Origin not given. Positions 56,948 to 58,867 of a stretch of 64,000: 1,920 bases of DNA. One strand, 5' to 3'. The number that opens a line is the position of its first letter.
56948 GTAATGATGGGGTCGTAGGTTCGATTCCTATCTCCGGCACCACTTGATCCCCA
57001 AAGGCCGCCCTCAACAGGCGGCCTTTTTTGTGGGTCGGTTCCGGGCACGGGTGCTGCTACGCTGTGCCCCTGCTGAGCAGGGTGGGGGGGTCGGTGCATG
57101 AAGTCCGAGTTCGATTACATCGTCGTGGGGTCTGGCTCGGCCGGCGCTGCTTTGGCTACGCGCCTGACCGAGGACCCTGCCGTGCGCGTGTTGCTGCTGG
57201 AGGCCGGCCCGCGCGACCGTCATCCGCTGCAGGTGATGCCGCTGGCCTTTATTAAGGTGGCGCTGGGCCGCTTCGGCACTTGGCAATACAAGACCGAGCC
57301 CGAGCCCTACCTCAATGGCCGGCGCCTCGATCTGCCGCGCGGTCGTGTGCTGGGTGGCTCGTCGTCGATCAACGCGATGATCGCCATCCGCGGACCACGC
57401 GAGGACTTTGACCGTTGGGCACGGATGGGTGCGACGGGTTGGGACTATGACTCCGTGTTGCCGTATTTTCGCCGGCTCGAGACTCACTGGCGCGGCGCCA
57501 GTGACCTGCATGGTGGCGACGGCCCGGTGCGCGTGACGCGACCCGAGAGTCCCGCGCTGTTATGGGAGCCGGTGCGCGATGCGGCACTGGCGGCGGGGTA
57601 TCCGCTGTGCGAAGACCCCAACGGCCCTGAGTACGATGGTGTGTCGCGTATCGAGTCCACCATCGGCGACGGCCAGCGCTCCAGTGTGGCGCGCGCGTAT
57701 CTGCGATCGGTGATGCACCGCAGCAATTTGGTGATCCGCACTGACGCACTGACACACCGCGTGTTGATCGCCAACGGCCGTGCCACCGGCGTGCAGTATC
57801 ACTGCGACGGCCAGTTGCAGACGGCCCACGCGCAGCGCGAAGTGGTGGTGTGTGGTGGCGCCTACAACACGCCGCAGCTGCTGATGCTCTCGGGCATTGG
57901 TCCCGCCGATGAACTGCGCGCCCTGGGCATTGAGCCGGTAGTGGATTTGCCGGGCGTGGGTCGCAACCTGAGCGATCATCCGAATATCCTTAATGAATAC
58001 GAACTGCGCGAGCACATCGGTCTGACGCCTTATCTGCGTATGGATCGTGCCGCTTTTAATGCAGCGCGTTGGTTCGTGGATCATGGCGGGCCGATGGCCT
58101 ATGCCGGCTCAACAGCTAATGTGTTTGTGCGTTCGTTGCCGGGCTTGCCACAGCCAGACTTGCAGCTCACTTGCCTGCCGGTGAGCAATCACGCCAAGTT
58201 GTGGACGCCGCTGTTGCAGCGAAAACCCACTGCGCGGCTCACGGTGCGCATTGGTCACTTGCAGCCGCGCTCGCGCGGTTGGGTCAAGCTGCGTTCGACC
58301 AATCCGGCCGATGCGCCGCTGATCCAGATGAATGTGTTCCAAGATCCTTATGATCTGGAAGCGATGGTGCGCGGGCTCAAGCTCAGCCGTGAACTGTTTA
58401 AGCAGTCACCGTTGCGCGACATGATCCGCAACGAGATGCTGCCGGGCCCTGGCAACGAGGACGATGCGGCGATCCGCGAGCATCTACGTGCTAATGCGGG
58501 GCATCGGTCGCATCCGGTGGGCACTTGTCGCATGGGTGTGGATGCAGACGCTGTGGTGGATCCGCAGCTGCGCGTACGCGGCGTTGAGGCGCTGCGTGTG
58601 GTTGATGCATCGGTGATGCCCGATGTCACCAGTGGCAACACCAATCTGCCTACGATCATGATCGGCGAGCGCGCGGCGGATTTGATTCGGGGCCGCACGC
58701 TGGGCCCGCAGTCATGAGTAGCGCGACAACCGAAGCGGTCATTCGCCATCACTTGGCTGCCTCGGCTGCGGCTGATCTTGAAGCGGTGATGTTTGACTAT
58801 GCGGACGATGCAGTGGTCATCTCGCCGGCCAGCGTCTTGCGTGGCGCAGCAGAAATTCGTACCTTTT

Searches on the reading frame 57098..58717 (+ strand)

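Call 58: search_protein_families(library=pfam, proteins=[window:57098-58717:+], max_evalue=0.00001)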
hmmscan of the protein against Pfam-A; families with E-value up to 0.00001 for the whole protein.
window:57098-58717:+ (539 aa): 2 families
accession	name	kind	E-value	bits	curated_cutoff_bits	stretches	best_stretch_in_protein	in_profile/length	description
PF00732.25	GMC_oxred_N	-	2.8e-52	178.1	23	1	5-295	1-217/218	GMC oxidoreductase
PF05199.19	GMC_oxred_C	-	1.5e-39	136.1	24.6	1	390-523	1-139/139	GMC oxidoreductase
